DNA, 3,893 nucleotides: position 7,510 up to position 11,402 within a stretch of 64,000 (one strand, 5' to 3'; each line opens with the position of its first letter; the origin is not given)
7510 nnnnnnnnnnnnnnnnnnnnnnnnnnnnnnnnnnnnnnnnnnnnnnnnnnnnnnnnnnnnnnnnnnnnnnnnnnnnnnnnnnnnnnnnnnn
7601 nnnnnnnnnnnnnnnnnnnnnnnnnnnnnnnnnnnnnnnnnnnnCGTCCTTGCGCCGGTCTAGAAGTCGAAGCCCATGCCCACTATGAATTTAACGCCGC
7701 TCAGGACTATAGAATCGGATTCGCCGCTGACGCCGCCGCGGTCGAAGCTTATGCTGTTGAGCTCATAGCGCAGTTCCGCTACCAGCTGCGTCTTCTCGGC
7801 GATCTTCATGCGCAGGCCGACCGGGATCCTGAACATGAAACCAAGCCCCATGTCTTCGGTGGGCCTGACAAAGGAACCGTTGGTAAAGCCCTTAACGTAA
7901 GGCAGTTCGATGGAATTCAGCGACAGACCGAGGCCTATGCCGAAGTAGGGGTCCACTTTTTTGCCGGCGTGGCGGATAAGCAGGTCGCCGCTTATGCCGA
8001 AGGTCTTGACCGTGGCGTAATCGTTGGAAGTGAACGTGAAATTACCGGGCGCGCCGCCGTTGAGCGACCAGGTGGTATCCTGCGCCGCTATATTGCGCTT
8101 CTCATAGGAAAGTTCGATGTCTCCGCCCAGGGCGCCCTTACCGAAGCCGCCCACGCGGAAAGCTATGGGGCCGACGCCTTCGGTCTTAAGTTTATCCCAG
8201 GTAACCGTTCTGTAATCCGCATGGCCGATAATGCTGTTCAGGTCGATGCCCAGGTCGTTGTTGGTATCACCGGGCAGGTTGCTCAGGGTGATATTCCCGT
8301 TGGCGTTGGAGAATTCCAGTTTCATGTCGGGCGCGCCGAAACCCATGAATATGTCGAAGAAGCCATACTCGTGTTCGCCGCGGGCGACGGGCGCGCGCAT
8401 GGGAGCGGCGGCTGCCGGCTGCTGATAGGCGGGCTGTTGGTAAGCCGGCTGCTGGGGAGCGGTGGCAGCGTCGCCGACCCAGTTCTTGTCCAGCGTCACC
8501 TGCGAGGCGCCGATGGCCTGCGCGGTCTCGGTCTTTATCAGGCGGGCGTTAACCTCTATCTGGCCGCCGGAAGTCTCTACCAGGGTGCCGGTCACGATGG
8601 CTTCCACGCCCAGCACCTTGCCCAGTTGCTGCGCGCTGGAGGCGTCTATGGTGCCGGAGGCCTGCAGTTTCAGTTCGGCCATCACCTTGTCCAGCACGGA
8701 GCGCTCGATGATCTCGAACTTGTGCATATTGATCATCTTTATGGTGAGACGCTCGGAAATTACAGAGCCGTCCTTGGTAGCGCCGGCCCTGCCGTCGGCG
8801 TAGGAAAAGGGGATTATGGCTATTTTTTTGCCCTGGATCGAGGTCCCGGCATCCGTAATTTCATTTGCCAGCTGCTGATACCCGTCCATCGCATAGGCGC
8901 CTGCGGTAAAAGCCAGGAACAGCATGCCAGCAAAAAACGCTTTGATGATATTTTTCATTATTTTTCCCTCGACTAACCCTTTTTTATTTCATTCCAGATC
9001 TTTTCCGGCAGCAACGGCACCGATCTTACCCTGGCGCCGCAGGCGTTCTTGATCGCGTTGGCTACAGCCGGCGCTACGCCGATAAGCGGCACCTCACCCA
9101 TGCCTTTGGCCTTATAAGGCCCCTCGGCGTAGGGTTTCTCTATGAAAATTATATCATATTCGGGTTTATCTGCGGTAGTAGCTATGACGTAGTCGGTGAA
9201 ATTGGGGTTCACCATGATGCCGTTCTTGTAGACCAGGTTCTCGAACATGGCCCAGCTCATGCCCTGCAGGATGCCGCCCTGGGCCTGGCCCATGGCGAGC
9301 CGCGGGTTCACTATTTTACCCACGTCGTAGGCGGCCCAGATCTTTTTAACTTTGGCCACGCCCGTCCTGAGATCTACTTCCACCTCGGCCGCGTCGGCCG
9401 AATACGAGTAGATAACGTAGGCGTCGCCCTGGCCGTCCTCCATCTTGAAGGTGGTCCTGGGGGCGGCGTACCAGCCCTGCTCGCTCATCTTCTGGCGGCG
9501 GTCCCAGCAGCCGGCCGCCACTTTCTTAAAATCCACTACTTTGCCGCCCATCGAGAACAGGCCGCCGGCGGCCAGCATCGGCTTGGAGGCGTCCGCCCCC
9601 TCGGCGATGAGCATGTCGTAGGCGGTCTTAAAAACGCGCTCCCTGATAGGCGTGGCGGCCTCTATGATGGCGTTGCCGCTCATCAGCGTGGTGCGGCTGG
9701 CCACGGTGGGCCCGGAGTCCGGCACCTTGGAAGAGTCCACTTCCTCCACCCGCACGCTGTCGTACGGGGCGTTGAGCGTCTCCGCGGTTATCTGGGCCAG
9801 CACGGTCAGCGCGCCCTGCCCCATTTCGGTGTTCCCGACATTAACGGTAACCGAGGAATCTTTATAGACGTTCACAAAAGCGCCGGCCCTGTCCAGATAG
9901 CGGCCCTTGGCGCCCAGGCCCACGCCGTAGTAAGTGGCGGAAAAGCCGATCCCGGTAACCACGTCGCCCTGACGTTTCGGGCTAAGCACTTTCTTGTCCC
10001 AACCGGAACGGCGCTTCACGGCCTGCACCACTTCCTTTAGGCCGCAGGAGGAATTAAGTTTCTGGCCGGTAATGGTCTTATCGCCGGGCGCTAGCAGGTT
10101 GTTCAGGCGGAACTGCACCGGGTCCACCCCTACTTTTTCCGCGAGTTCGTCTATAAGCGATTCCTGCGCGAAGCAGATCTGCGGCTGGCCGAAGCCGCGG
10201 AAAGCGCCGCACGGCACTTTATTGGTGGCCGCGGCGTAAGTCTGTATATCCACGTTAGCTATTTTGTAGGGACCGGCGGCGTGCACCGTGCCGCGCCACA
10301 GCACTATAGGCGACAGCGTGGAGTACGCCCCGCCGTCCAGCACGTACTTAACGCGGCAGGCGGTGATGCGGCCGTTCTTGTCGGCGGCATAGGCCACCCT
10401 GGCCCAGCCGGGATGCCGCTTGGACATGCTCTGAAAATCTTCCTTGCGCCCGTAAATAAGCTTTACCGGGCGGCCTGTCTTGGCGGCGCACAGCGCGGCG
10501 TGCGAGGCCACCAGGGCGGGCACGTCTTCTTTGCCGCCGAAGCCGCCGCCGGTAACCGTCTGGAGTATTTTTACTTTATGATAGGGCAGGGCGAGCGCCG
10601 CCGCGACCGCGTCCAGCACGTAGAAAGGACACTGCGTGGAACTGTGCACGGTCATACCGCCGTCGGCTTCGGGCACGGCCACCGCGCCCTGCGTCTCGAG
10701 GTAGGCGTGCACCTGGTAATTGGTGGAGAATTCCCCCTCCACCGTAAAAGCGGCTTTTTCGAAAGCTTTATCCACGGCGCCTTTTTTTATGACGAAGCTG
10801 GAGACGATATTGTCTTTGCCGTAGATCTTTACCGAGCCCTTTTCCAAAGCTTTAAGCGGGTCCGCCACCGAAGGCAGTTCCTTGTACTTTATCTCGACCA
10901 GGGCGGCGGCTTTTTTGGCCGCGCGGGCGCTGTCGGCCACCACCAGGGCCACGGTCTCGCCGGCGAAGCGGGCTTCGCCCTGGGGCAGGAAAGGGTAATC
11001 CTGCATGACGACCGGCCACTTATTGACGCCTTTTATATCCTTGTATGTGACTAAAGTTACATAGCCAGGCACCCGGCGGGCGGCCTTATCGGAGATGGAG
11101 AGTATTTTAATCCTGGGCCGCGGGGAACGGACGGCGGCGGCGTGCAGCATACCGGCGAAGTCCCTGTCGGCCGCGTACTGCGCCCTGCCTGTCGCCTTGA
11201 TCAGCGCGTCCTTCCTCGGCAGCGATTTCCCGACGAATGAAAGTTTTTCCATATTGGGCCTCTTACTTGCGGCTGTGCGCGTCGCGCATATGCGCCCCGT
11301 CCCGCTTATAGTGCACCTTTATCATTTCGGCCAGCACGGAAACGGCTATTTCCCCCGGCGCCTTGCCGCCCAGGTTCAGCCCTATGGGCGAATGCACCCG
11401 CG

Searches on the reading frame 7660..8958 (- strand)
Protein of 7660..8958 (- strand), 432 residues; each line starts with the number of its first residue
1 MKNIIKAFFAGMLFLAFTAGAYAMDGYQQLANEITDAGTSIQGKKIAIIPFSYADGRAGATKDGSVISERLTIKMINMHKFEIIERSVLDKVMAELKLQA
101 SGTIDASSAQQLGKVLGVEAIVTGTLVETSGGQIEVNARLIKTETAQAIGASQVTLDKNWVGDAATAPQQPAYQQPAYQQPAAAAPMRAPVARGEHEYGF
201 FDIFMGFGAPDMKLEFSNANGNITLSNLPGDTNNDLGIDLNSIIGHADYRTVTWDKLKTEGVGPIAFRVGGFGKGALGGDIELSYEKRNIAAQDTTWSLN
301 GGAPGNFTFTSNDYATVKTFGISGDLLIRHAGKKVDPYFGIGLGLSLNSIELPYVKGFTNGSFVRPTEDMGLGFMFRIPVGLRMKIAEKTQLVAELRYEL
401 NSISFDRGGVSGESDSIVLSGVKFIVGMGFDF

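Call 3: search_protein_families(library=pfam, proteins=[window:7660-8958:-])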
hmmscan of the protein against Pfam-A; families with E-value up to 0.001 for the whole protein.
window:7660-8958:- (432 aa): 3 families
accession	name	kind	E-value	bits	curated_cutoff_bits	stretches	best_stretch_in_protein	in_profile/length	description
PF03783.19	CsgG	-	8.7e-09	35.4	20.8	1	68-127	41-99/210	Curli production assembly/transport component CsgG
PF17680.6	FlgO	-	3e-06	27.6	22.6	1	29-159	2-128/130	FlgO protein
PF09411.16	PagL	-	0.00035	21.1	23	1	290-399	17-112/136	Lipid A 3-O-deacylase (PagL)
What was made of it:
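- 7660..8958 (-): Third exported protein of the cluster: signal peptide, FlgO/CsgG/LpoB-like domain, Pro/Gln-rich linker and C-terminal beta-barrel ending ...GMGFDF. Pfam CsgG, FlgO and PagL hits (call 3).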

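Call 4: search_protein_families(library=ncbifam, proteins=[window:7660-8958:-])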
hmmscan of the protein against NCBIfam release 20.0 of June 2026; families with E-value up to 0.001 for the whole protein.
window:7660-8958:- (432 aa): 1 family
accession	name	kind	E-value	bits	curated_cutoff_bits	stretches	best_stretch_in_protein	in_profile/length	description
TIGR02722.1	lp_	equivalog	0.00028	20.9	110.55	1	67-128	90-152/189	penicillin-binding protein activator LpoB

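Call 46: find_homologous_proteins(query=window:7660-8958:-, max_evalue=0.00001)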
Query window:7660-8958:- (432 aa): 178 proteins with E <= 0.00001 among 8000 candidates; the best 120 are listed.
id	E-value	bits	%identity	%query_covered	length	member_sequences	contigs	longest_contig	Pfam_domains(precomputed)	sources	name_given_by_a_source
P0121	1.2e-282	955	100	100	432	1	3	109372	PF17680.7,PF03783.21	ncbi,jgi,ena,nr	ncbi:MAG: hypothetical protein A2081_01880 [Elusimicrobia bacterium GWC2_61_19]|nr:MAG: hypothetical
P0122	4.5e-253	858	88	100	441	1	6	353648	PF17680.7,PF03783.21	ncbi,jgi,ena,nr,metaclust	ncbi:MAG: hypothetical protein A2X35_12680 [Elusimicrobia bacterium GWA2_61_42]|nr:MAG: hypothetical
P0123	2.4e-235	800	85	100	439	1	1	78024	PF17680.7,PF13505.13,PF03783.21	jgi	jgi:TolB-like protein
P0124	5.7e-225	765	79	100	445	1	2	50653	PF17680.7,PF03783.21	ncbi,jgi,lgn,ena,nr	ncbi:MAG TPA: hypothetical protein DCS63_00355 [Elusimicrobia bacterium]|nr:hypothetical protein [El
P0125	8.5e-223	758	80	100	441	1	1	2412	PF17680.7,PF03783.21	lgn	-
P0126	2.6e-222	757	77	100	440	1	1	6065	PF17680.7,PF03783.21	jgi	jgi:TolB-like protein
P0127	1.1e-221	754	80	100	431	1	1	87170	PF17680.7,PF03783.21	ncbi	-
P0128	2.0e-221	754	76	100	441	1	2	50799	PF17680.7,PF03783.21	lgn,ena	-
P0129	5.9e-213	726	77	100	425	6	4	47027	PF17680.7,PF03783.21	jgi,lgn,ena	-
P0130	3.0e-209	714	78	100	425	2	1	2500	PF17680.7,PF03783.21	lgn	-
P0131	2.7e-207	707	74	100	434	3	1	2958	PF17680.7,PF03783.21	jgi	jgi:TolB-like protein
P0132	5.1e-206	703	73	100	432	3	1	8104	PF17680.7,PF03783.21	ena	-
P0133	6.8e-206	702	76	100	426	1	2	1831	PF17680.7,PF03783.21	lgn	-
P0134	3.4e-205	700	74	100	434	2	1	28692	PF17680.7,PF03783.21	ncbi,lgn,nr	ncbi:MAG: acyloxyacyl hydrolase [Elusimicrobia bacterium]|nr:acyloxyacyl hydrolase [Elusimicrobiota 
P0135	3.5e-201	687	74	100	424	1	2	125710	PF17680.7,PF03783.21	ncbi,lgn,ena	-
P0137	1.3e-193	662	73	94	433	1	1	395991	PF17680.7,PF03783.21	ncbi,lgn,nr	ncbi:MAG: CsgG/HfaB family protein [Elusimicrobiales bacterium]|nr:CsgG/HfaB family protein [Elusimi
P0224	5.7e-132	459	54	100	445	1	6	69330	PF17680.7,PF13505.13,PF03783.21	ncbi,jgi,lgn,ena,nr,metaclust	ncbi:MAG TPA: hypothetical protein DCZ92_11435 [Elusimicrobia bacterium]|nr:MAG: hypothetical protei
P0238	9.9e-125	435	56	100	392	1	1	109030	PF17680.7,PF03783.21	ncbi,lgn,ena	-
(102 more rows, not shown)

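Call 47: find_encoding_contigs(protein=P0238, flank=9000, max_places=1)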
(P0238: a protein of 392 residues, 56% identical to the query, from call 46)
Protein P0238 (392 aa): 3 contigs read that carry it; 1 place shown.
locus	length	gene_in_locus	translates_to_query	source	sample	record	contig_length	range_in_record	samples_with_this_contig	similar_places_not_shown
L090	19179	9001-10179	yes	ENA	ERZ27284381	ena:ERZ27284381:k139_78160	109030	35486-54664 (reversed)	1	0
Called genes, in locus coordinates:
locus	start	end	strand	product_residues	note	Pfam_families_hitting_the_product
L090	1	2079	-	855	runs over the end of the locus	PF00069:Pkinase, PF01636:APH, PF07714:PK_Tyr_Ser-Thr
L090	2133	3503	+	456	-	PF01979:Amidohydro_1, PF07969:Amidohydro_3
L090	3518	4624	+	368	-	PF00365:PFK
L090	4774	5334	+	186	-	PF12804:NTP_transf_3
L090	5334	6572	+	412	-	PF00939:Na_sulph_symp (faint), PF03600:CitMHS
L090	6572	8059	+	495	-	PF00672:HAMP (weak), PF00211:Guanylate_cyc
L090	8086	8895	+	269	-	PF02625:XdhC_CoxI, PF13478:XdhC_C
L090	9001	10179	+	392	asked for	PF17680:FlgO (weak), PF03783:CsgG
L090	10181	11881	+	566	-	PF19289:PmbA_TldD_3rd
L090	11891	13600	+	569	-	PF19289:PmbA_TldD_3rd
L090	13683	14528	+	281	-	PF00941:FAD_binding_5, PF03450:CO_deh_flav_C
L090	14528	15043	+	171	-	PF00111:Fer2, PF13085:Fer2_3 (weak), PF01799:Fer2_2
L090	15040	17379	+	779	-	PF01315:Ald_Xan_dh_C, PF02738:MoCoBD_1, PF20256:MoCoBD_2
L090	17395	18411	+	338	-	PF00691:OmpA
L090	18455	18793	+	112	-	PF09685:MamF_MmsF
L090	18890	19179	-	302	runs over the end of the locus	PF01869:BcrAD_BadFG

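Call 48: find_encoding_contigs(protein=P0224, flank=9000, max_places=1)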
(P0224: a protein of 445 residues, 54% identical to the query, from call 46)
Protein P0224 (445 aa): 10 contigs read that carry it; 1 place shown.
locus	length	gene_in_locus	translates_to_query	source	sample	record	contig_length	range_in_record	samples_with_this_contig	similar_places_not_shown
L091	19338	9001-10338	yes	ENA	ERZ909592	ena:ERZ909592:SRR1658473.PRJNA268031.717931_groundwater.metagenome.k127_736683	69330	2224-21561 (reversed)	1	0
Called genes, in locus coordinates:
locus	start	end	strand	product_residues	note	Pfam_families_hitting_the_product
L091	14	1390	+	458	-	PF01979:Amidohydro_1, PF07969:Amidohydro_3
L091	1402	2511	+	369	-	PF00365:PFK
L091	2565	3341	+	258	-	-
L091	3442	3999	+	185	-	PF12804:NTP_transf_3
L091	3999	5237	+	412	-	PF03600:CitMHS, PF00939:Na_sulph_symp (faint)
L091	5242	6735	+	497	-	PF00672:HAMP, PF00211:Guanylate_cyc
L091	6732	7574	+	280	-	PF27100:DcsG_N, PF02955:GSH-S_ATP (faint)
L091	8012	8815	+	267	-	PF02625:XdhC_CoxI, PF13478:XdhC_C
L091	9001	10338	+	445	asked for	PF03783:CsgG, PF17680:FlgO, PF13505:OMP_b-brl (weak)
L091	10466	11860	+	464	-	PF01799:Fer2_2, PF00941:FAD_binding_5, PF03450:CO_deh_flav_C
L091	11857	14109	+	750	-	PF01315:Ald_Xan_dh_C, PF02738:MoCoBD_1, PF20256:MoCoBD_2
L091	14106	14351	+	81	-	PF02597:ThiS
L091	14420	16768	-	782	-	PF01315:Ald_Xan_dh_C, PF02738:MoCoBD_1, PF20256:MoCoBD_2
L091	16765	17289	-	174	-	PF00111:Fer2, PF01799:Fer2_2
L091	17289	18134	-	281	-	PF00941:FAD_binding_5, PF03450:CO_deh_flav_C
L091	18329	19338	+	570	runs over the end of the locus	PF02366:PMT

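Call 49: find_encoding_contigs(protein=P0137, flank=9000, max_places=1)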
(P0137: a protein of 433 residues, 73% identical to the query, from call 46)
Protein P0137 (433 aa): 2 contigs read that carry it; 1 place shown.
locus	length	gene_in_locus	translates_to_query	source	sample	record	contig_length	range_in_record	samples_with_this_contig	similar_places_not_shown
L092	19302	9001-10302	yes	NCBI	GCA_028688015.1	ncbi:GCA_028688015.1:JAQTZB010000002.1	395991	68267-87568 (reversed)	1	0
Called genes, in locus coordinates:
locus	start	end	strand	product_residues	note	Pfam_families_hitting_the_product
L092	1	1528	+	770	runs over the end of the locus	PF07719:TPR_2 (faint), PF00515:TPR_1 (faint), PF13371:TPR_9 (weak), PF01636:APH (faint), PF00069:Pkinase, PF07714:PK_Tyr_Ser-Thr, PF03109:ABC1 (weak)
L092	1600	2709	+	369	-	PF00365:PFK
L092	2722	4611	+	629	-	PF03572:Peptidase_S41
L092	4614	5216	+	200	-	PF12804:NTP_transf_3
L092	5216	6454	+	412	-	PF03600:CitMHS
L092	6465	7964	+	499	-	PF00211:Guanylate_cyc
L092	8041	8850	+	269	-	PF02625:XdhC_CoxI, PF13478:XdhC_C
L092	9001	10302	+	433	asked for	PF17680:FlgO (weak), PF03783:CsgG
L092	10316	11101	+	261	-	PF00899:ThiF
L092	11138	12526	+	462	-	PF01799:Fer2_2, PF00941:FAD_binding_5, PF03450:CO_deh_flav_C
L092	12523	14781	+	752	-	PF01315:Ald_Xan_dh_C, PF02738:MoCoBD_1, PF20256:MoCoBD_2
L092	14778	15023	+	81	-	PF02597:ThiS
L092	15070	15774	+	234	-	-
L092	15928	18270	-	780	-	PF01315:Ald_Xan_dh_C, PF02738:MoCoBD_1, PF20256:MoCoBD_2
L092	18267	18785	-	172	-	PF00111:Fer2, PF01799:Fer2_2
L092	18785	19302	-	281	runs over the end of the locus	PF00941:FAD_binding_5, PF03450:CO_deh_flav_C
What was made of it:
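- The same XDH locus, with XdhC and the outer-membrane protein, exists without the pair (L091, L092; calls 48, 49).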

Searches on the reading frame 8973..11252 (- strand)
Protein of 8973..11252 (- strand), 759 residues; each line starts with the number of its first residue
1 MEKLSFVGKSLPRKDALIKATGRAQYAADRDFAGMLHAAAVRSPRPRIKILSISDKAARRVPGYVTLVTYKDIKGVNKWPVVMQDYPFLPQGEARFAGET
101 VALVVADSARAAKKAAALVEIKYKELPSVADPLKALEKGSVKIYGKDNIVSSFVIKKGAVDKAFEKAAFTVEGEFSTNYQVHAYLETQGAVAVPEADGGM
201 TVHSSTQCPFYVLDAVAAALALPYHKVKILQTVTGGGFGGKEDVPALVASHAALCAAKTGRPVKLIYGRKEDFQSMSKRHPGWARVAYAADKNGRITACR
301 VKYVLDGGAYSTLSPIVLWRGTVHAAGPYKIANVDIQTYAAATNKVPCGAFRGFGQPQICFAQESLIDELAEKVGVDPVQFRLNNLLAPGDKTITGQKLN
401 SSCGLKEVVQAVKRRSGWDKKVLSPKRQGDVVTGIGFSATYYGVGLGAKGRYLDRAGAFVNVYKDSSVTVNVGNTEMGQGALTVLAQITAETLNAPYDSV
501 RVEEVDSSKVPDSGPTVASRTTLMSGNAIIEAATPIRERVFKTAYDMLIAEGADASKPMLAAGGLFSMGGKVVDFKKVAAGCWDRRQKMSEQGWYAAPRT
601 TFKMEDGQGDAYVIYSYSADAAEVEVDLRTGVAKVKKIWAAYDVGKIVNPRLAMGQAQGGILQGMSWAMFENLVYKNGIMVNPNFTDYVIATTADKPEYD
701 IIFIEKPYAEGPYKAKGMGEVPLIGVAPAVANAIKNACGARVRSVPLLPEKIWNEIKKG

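Call 3: search_protein_families(library=pfam, proteins=[window:8973-11252:-])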
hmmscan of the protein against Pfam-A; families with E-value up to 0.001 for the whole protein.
window:8973-11252:- (759 aa): 3 families
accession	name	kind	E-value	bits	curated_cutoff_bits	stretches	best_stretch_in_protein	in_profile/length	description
PF02738.23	MoCoBD_1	-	4.1e-84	281.9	27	1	147-386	7-244/244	Molybdopterin cofactor-binding domain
PF20256.3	MoCoBD_2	-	7.1e-74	249.3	27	1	412-697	2-283/283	Molybdopterin cofactor-binding domain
PF01315.27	Ald_Xan_dh_C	-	6.9e-25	87.9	31.3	1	21-127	1-110/110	Aldehyde oxidase and xanthine dehydrogenase, a/b hammerhead domain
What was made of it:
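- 8973..11252 (-): Molybdopterin-binding large subunit of the upstream set. PF01315, PF02738 and PF20256 (call 3).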

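Call 4: search_protein_families(library=ncbifam, proteins=[window:8973-11252:-])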
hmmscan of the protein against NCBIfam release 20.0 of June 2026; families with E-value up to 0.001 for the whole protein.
window:8973-11252:- (759 aa): 13 families
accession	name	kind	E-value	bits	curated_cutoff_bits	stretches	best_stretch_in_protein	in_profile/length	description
TIGR03196.1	pucD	equivalog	3.5e-161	538.2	783.65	1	8-752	4-754/763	xanthine dehydrogenase subunit D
NF043082.1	XdhA_XDHase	equivalog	1e-145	486.8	780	1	7-758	1-754/758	xanthine dehydrogenase subunit XdhA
NF007426.0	PRK09970.1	equivalog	6.4e-143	477.5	916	1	5-758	4-757/761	xanthine dehydrogenase molybdenum-binding subunit XdhA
TIGR03194.1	4hydrxCoA_A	equivalog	9.2e-139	464.1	994.55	1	12-754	2-744/746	4-hydroxybenzoyl-CoA reductase subunit alpha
TIGR03311.1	Se_dep_XDH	equivalog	2.1e-136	456.2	830.45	2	6-544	161-682/848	selenium-dependent xanthine dehydrogenase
TIGR02965.1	xanthine_xdhB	equivalog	3.1e-133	445.6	849.5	1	7-740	1-731/758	xanthine dehydrogenase molybdopterin binding subunit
NF045668.1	pterin_aldehy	equivalog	2.7e-122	409.6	1100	1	6-756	174-904/905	molybdopterin-dependent aldehyde oxidoreductase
NF041018.1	glyceraldDH_alpha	equivalog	3.3e-111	372.9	790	1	6-753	2-741/741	glyceraldehyde dehydrogenase subunit alpha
NF040766.1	CODH_aero_grp5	exception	5.4e-95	319.2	950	2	6-554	4-567/785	aerobic carbon-monoxide dehydrogenase large subunit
NF041671.1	peri_hyde_PaoC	equivalog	9e-91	305.3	1180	1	2-755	13-730/735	aldehyde oxidoreductase molybdenum-binding subunit PaoC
TIGR03313.1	Se_sel_red_Mo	hypoth_equivalog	3.6e-81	273.1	1101.9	2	143-758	347-951/951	molybdopterin-dependent oxidoreductase Mo/Fe-S-binding subunit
TIGR02969.1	mam_aldehyde_ox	subfamily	8.5e-80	268.7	1912.3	1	14-740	583-1281/1330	aldehyde oxidase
TIGR02416.1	CO_dehy_Mo_lg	equivalog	1.3e-72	245.1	991.15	1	21-753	7-768/770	aerobic carbon-monoxide dehydrogenase large subunit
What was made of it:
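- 8973..11252 (-): The best NCBIfam hit is pucD at 538 bits, below its 784-bit cut-off (call 4).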
